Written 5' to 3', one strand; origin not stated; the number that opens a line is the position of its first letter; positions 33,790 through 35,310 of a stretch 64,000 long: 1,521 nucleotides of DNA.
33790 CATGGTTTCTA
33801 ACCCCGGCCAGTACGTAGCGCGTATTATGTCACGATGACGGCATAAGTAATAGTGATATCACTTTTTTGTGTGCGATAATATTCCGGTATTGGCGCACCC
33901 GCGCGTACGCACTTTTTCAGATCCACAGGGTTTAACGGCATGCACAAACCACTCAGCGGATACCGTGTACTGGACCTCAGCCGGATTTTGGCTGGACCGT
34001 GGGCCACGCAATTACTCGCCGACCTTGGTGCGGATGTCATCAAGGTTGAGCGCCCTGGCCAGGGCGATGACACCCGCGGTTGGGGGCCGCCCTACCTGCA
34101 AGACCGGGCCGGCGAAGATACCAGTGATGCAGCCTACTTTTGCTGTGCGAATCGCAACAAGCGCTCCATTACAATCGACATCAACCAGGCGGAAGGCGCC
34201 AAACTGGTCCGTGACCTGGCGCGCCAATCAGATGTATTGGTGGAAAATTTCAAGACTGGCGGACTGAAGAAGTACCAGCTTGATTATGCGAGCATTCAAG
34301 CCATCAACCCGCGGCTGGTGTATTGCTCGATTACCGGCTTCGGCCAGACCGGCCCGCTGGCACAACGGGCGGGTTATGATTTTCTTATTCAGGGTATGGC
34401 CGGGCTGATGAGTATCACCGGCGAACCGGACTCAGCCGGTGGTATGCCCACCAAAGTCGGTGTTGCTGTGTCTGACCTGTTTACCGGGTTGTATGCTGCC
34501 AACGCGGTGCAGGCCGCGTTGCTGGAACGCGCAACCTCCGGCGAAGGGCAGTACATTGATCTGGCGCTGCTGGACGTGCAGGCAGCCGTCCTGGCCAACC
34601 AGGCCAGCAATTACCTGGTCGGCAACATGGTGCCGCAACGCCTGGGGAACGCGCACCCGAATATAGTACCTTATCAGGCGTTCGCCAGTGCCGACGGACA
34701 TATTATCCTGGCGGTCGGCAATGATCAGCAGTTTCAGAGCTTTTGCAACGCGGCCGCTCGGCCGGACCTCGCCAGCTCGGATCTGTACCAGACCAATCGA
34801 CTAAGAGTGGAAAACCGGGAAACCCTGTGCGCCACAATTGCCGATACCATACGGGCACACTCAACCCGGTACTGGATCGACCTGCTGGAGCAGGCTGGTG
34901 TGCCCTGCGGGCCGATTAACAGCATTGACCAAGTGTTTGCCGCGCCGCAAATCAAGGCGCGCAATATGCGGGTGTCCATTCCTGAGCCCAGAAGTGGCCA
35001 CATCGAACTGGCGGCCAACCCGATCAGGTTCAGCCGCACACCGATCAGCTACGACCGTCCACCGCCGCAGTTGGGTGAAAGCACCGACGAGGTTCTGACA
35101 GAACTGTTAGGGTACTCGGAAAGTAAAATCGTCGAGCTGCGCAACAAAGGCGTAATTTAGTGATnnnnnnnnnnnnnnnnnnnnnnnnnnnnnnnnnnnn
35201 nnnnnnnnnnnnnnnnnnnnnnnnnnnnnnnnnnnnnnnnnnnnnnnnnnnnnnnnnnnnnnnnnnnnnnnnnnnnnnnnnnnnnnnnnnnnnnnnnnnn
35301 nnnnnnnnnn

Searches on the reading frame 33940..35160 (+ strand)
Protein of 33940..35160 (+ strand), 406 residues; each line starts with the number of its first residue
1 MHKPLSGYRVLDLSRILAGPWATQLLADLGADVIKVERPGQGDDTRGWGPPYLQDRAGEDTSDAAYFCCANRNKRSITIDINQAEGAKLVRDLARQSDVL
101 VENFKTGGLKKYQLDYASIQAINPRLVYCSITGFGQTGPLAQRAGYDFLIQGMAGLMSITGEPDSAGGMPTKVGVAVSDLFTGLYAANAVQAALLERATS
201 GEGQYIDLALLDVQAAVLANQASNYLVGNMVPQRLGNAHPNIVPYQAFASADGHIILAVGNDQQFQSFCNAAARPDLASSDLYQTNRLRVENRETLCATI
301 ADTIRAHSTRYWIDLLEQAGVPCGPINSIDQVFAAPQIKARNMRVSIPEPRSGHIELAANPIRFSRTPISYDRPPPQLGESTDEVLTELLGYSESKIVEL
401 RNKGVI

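Call 62: search_protein_families(library=pfam, proteins=[window:33940-35160:+], max_evalue=0.00001)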
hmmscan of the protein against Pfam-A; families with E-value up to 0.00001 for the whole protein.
window:33940-35160:+ (406 aa): 1 family
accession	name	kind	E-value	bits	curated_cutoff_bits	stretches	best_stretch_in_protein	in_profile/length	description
PF02515.22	CoA_transf_3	-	1.8e-127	425.9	23.3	1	5-382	1-366/366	CoA-transferase family III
